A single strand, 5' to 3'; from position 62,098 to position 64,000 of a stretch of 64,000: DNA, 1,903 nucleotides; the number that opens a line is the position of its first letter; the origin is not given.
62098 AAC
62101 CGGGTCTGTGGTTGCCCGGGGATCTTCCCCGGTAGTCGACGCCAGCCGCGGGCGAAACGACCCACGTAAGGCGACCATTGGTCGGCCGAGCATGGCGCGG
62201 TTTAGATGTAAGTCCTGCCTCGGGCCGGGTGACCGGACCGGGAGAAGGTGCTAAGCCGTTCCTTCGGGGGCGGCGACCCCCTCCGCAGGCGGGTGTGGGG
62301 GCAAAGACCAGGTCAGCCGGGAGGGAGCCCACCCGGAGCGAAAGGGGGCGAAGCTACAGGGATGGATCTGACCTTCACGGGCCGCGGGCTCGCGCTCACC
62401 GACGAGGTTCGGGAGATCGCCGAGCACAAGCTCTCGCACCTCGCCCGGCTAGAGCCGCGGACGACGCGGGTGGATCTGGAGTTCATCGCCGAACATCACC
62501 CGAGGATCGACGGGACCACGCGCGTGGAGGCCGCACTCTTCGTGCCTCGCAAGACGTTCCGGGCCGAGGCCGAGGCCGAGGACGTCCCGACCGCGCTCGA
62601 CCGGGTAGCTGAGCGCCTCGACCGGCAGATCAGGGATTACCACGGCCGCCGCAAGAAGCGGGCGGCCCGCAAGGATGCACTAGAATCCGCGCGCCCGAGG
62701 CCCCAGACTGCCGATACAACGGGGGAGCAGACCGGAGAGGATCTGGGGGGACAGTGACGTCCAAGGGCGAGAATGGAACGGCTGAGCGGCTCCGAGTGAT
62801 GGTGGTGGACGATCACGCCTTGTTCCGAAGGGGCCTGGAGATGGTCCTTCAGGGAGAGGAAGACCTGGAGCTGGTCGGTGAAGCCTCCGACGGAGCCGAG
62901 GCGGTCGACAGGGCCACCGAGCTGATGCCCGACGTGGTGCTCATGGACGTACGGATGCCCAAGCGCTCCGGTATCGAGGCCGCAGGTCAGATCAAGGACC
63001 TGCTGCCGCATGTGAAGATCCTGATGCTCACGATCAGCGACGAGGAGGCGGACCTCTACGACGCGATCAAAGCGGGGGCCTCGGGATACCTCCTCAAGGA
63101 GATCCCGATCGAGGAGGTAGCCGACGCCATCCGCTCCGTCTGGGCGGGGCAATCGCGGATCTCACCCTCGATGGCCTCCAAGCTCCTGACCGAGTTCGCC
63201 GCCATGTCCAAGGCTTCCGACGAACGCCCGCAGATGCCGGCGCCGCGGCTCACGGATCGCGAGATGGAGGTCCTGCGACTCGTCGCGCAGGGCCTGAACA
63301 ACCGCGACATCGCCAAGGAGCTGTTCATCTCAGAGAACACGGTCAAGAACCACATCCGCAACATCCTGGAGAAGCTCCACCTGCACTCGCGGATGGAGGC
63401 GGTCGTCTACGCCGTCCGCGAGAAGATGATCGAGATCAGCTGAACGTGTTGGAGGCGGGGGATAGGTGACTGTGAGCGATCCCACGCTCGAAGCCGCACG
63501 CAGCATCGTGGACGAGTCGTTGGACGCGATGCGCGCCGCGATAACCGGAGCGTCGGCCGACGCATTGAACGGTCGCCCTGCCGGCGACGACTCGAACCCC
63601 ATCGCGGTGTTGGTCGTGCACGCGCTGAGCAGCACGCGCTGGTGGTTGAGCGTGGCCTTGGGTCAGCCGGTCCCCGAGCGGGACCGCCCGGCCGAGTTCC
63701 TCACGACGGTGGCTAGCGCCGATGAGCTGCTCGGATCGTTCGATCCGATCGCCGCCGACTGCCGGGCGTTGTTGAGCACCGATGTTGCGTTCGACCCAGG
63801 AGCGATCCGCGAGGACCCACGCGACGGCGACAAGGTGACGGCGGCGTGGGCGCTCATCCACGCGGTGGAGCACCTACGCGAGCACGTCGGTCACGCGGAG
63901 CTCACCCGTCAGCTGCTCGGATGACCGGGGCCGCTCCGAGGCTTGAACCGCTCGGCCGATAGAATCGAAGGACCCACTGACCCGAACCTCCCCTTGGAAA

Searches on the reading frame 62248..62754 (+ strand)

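Call 62: search_protein_families(library=pfam, proteins=[window:62248-62754:+], max_evalue=0.00001)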
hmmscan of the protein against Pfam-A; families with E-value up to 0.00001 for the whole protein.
window:62248-62754:+ (169 aa): 1 family
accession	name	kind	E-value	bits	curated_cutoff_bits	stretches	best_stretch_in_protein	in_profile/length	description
PF02482.25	Ribosomal_S30AE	-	8.1e-16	59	23.7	1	42-136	2-88/88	Sigma 54 modulation protein / S30EA ribosomal protein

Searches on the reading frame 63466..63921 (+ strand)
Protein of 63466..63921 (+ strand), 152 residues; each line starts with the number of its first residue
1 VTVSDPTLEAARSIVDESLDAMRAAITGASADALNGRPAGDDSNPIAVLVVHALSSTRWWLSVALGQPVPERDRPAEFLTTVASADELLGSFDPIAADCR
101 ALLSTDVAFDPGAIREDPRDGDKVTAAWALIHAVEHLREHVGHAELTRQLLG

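Call 62: search_protein_families(library=pfam, proteins=[window:63466-63921:+], max_evalue=0.00001)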
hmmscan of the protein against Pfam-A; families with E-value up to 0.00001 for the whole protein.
window:63466-63921:+ (152 aa): 2 families
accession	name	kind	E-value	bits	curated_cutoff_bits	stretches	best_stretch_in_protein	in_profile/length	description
PF04978.18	MST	-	2.2e-12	48.1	27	1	13-151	4-147/149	Mycothiol-S-transferase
PF12867.12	DinB_2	-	1.2e-10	42.4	24.8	1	16-143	3-127/128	DinB superfamily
